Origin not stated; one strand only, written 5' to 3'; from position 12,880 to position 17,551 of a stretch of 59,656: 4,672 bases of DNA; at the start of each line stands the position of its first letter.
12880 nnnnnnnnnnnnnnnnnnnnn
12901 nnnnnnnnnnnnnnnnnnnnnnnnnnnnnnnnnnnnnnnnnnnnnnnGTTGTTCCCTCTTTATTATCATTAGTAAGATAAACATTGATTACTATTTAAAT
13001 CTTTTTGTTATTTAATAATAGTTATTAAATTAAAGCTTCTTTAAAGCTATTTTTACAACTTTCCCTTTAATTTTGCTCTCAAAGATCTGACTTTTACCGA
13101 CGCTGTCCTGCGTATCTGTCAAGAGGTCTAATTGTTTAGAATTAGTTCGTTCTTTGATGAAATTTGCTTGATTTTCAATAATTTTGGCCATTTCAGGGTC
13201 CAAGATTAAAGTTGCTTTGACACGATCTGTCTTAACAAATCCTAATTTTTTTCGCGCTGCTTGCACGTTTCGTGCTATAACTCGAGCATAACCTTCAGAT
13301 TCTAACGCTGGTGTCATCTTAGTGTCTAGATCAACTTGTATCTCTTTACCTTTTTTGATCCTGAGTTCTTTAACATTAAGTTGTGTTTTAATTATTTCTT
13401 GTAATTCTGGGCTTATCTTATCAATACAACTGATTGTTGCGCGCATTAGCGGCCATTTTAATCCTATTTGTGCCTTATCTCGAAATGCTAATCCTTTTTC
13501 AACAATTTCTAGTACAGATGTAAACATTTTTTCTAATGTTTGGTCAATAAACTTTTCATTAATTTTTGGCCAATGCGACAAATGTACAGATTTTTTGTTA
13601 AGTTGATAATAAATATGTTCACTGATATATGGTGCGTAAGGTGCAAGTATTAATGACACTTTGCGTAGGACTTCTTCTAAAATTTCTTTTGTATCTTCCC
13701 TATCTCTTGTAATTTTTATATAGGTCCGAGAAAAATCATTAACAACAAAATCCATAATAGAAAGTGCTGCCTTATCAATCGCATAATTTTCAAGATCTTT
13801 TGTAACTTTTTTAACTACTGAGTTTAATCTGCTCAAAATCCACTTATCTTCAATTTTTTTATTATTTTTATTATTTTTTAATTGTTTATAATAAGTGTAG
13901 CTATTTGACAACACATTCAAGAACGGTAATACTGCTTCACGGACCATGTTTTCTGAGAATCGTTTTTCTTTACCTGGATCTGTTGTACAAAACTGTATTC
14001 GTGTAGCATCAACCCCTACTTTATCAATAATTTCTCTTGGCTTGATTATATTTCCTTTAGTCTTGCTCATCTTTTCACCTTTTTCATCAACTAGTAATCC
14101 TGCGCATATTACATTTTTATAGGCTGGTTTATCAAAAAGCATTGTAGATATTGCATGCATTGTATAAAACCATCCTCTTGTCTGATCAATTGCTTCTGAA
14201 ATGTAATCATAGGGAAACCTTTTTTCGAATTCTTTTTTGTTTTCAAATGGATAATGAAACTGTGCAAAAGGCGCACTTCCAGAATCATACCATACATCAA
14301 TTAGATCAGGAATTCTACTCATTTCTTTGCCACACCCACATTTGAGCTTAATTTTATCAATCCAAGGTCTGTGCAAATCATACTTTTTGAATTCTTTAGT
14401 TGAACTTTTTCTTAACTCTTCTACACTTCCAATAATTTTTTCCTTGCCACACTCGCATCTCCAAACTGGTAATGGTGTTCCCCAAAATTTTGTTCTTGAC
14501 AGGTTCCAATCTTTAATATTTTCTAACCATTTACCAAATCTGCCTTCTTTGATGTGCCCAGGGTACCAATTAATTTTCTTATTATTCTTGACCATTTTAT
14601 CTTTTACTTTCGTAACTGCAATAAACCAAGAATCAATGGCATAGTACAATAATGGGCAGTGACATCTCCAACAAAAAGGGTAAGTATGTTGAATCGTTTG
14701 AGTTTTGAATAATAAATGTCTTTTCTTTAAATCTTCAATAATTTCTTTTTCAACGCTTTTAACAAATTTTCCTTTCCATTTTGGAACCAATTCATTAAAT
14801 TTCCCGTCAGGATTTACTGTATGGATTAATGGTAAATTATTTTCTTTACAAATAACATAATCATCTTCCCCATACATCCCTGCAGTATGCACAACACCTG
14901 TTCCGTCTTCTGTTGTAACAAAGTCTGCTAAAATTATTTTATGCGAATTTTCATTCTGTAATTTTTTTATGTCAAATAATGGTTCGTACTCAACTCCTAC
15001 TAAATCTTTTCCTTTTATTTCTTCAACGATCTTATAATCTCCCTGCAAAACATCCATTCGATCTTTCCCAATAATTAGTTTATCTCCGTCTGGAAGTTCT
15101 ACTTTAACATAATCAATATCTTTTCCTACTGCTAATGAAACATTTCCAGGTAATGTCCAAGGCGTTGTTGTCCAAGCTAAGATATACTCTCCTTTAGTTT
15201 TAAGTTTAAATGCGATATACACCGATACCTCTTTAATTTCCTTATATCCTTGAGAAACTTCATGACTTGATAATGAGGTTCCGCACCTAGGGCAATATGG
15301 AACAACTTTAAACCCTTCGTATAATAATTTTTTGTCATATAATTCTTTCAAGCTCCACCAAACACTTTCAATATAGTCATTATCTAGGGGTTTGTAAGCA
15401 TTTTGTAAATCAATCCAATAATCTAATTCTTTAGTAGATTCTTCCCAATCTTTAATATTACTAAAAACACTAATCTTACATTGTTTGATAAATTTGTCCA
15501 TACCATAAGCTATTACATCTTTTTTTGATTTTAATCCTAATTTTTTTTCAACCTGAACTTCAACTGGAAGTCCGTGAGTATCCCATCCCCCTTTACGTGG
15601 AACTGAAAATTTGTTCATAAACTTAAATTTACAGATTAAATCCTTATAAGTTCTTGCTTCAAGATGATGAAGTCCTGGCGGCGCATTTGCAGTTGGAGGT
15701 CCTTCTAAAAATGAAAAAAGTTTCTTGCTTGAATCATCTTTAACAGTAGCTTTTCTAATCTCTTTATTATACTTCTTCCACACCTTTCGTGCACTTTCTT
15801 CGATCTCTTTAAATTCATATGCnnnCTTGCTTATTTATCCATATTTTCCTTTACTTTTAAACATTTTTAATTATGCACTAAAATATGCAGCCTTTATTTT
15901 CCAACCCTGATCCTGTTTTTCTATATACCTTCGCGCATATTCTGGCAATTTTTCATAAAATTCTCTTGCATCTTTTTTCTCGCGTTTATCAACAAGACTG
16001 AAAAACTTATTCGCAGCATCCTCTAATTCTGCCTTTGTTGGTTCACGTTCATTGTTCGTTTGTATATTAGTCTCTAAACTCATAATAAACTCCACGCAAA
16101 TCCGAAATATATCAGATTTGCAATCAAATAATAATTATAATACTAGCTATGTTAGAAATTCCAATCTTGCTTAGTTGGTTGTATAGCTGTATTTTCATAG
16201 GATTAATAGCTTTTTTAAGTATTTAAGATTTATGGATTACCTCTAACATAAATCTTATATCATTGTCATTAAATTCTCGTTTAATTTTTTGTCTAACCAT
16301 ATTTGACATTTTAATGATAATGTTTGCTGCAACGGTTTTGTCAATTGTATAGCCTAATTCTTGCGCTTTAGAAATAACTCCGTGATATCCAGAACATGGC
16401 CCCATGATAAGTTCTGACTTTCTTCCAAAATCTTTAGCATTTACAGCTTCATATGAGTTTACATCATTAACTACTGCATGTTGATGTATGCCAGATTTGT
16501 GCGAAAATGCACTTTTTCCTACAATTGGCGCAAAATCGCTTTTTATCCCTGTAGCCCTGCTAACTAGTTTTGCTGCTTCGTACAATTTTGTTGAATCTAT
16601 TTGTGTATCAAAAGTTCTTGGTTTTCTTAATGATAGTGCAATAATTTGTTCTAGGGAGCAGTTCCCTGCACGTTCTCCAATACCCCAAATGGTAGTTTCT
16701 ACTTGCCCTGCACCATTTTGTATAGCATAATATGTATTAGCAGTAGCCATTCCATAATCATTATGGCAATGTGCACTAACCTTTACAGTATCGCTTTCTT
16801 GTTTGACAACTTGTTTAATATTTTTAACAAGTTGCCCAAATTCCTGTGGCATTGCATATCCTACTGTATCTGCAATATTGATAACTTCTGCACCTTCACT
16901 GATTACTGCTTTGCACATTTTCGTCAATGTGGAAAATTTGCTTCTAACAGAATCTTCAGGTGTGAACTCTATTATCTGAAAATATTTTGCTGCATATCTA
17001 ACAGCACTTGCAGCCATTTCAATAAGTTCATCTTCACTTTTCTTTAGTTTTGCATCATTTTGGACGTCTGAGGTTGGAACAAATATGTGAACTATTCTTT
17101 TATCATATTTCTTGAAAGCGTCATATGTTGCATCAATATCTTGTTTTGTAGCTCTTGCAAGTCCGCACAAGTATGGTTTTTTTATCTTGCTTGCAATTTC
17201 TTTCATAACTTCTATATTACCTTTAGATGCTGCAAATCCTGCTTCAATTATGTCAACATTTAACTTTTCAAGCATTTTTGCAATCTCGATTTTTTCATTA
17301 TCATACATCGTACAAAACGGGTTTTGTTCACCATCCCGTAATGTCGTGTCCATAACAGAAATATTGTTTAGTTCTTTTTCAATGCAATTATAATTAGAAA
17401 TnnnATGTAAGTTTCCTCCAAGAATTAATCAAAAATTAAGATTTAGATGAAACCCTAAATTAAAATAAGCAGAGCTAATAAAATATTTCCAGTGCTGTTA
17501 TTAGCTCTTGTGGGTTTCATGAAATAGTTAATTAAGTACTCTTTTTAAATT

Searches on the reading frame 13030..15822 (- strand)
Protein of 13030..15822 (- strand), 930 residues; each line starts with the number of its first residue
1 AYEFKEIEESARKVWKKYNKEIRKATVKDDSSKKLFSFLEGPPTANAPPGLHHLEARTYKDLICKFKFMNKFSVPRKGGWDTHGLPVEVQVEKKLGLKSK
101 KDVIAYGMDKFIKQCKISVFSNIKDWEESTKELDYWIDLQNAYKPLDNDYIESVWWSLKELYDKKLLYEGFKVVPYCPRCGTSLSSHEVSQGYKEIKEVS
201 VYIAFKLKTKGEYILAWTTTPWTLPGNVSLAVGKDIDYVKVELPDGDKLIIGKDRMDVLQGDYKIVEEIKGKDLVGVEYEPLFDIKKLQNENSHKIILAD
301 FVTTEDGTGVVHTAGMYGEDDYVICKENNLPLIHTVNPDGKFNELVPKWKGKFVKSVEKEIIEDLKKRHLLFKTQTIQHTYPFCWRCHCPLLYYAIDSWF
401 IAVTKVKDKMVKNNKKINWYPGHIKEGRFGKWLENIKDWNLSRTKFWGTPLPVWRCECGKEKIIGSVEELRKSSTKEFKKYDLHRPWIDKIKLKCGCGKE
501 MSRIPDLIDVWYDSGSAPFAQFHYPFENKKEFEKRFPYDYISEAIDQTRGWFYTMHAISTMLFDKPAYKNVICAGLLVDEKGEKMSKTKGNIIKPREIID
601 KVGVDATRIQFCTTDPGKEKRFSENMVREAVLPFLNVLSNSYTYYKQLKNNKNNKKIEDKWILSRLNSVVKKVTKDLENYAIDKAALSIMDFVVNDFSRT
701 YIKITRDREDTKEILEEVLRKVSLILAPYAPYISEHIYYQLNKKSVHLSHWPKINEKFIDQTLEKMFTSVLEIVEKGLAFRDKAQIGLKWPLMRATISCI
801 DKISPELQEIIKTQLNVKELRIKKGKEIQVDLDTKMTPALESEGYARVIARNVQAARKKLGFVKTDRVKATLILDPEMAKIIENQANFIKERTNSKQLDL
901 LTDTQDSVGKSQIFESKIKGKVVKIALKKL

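Call 81: search_protein_families(library=pfam, proteins=[window:13030-15822:-], max_evalue=0.0001)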
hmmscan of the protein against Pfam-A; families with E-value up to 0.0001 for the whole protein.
window:13030-15822:- (930 aa): 4 families
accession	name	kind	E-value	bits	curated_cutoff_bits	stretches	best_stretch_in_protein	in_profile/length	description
PF00133.28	tRNA-synt_1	-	1.6e-113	380.1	22.7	1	13-622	4-413/414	tRNA synthetases class I (I, L, M and V)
PF08264.19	Anticodon_1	-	2.7e-33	115.3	25.1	1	659-792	1-144/148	Anticodon-binding domain of tRNA ligase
PF19302.4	DUF5915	-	8.9e-14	51.9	27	1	808-929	80-194/195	Domain of unknown function (DUF5915)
PF09334.17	tRNA-synt_1g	-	1.2e-09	37.9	20.1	0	570-625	313-369/391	tRNA synthetases class I (M)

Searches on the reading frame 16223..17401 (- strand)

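Call 81: search_protein_families(library=pfam, proteins=[window:16223-17401:-], max_evalue=0.0001)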
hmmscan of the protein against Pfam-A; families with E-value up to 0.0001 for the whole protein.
window:16223-17401:- (392 aa): 2 families
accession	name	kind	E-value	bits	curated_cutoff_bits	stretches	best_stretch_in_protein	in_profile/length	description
PF00682.25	HMGL-like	-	5.2e-78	262.5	29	1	14-280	2-260/260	HMGL-like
PF22617.1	HCS_D2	-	1.2e-18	67.7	27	1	293-370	1-79/82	Homocitrate synthase post-HMGL domain-like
